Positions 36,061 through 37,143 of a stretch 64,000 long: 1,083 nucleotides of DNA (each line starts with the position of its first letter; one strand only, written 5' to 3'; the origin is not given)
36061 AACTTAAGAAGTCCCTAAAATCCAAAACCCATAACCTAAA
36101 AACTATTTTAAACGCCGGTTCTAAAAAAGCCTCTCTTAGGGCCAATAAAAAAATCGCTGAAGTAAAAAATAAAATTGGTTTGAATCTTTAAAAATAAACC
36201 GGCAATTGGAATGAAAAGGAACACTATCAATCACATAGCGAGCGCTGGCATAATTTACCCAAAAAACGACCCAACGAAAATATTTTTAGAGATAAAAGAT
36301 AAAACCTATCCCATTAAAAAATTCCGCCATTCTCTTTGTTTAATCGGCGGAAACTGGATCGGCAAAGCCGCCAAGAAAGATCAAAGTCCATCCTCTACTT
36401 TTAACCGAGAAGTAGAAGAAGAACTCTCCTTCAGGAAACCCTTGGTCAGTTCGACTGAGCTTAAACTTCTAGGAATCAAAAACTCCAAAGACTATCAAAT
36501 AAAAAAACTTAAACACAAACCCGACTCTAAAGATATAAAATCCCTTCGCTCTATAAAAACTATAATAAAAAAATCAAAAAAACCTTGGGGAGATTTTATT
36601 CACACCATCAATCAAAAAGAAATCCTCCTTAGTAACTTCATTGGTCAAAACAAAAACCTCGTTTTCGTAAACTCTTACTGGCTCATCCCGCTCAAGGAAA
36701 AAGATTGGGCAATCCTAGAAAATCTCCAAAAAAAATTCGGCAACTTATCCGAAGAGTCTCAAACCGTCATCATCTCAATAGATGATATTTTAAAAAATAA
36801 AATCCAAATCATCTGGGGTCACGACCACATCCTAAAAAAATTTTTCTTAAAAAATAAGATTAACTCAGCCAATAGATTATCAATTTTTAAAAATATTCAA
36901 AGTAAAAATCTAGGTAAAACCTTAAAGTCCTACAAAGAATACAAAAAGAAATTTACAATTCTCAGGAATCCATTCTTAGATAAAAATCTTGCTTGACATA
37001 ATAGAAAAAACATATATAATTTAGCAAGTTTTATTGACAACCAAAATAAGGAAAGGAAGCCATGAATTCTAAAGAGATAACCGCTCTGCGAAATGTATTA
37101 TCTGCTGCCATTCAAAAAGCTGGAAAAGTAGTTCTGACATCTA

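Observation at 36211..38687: Cluster of two paralogous degenerate-Nudix-fold proteins flanking an IMPase/CysQ-family phosphatase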

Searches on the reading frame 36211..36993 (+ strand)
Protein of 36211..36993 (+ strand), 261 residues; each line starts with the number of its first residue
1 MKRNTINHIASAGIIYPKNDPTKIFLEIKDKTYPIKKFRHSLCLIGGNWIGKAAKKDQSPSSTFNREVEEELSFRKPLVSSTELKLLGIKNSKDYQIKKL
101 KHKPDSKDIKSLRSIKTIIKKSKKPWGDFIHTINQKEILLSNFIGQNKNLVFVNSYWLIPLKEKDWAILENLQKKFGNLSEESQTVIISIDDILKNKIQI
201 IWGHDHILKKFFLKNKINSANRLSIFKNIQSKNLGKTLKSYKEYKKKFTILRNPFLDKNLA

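Call 4: search_protein_families(library=pfam, proteins=[window:36211-36993:+], max_evalue=10)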
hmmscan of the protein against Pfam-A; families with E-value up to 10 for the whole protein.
window:36211-36993:+ (261 aa): 1 family
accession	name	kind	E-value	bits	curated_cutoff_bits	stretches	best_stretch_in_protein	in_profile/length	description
PF16236.10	DUF4895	-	3.9e-05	23.7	25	1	170-252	63-147/218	Domain of unknown function (DUF4895)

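Call 5: search_protein_families(library=ncbifam, proteins=[window:36211-36993:+], max_evalue=10)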
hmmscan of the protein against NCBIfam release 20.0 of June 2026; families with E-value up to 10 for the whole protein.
window:36211-36993:+ (261 aa): 1 family
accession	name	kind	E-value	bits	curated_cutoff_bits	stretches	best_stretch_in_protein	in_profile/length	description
NF011429.0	PRK14857.1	equivalog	0.035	14.5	77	1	232-248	32-48/91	TatA/E family twin arginine-targeting protein translocase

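Call 8: search_solved_structures(query=window:36211-36993:+, max_evalue=10)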
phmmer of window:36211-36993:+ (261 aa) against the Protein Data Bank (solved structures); distinct sequences matched with E-value up to 10: 0.

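Call 80: predict_structure(alignment_id=A2)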
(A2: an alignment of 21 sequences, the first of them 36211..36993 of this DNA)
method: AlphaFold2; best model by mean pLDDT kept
length: 261 residues; sequences in the alignment: 21
mean_pLDDT: 87.2   pTM: 0.87
mean pLDDT of the five models: 87.2, 86.2, 86.1, 85.9, 84.1
residues with pLDDT >= 90: 174; 70-90: 46; 50-70: 26; < 50: 15
segments of 3 or more residues with pLDDT < 50: 92-99, 258-261
pLDDT, mean of each block of 10 residues (from residue 1): 88 98 94 84 95 94 97 79 57 48 88 98 98 78 60 98 98 90 91 92 96 98 92 97 95 69 37
secondary structure, 60 per line:
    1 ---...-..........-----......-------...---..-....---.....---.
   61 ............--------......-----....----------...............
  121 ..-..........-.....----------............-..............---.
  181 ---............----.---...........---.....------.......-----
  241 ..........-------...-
elements in order: E4-6 E8-17 E23-28 E45-48 H52-56 H60-71 H81-86 H92-95 H106-122 E124-133 H135-139 E150-161 H163-176 E184-189 H190-195 H204-214 H218-222 E229-235 H241-247 E248-250

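Call 82: fold_search(model_id=the predicted structure, library=pdb)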
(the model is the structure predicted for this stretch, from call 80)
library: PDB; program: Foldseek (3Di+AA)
matches with E <= 10: 352; with E <= 0.001: 8
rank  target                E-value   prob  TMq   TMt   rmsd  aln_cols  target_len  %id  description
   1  3qsj                  3.0e-04  1.00  0.40  0.47  11.4       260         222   12  Crystal structure of NUDIX hydrolase from Alicyclobacillus acidocaldarius (released 2011-04-13)
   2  1qvj                  4.3e-04  1.00  0.43  0.39   5.5       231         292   10  structure of NUDT9 complexed with ribose-5-phosphate (released 2003-09-16)
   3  3gz8_C                5.5e-04  1.00  0.38  0.59   6.2       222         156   10  Cocrystal structure of NUDIX domain of Shewanella oneidensis NrtR complexed with ADP ribose (released 2009-06-09)
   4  6co2_A                6.2e-04  1.00  0.38  0.52   9.6       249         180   11  Structure of an engineered protein (NUDT16TI) in complex with 53BP1 Tudor domains (released 2018-06-06)
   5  6x7v_B                6.6e-04  1.00  0.38  0.60   9.0       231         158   12  Crystal Structure of the Human Nudix Hydrolase Nudt16 (released 2020-07-01)
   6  8srd_A                7.5e-04  1.00  0.40  0.09   6.6       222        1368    8  Cryo-EM structure of TRPM2 chanzyme in the presence of Magnesium and ADP-ribose, open state (released 2024-05-15)
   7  3i7u_C                8.4e-04  1.00  0.38  0.68   6.4       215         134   12  Crystal structure of AP4A hydrolase (aq_158) from Aquifex aeolicus VF5 (released 2009-07-21)
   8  8sre_A                9.5e-04  1.00  0.41  0.09   6.1       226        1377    8  Cryo-EM structure of TRPM2 chanzyme in the presence of Magnesium and ADP-ribose, closed state (released 2024-05-15)
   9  8src_A                1.1e-03  1.00  0.38  0.09   6.9       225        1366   10  Cryo-EM structure of TRPM2 chanzyme in the presence of Calcium and ADP-ribose (released 2024-05-08)
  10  3i7u_A                1.2e-03  1.00  0.37  0.65   6.6       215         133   12  Crystal structure of AP4A hydrolase (aq_158) from Aquifex aeolicus VF5 (released 2009-07-21)
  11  3hhj_A                1.4e-03  1.00  0.37  0.68   6.3       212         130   11  Crystal structure of mutator mutT from Bartonella henselae (released 2009-05-26)
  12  2gt4_A                1.4e-03  1.00  0.37  0.56   6.7       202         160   12  Crystal Structure of the Y103F mutant of the GDP-mannose mannosyl hydrolase in complex with GDP-mannose and MG+2 (released 2006-12-12)
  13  5w6z_A                1.4e-03  1.00  0.36  0.50   9.2       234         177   12  Crystal structure of the H24W mutant of HsNUDT16 (released 2018-12-19)
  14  8sr9_A                1.6e-03  1.00  0.39  0.09   6.7       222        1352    8  Cryo-EM structure of TRPM2 chanzyme in the presence of Magnesium (released 2024-05-08)
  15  5bon_A                1.6e-03  0.98  0.32  0.48   8.5       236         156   10  Crystal structure of human Nudt15 (MTH2) (released 2015-08-05)
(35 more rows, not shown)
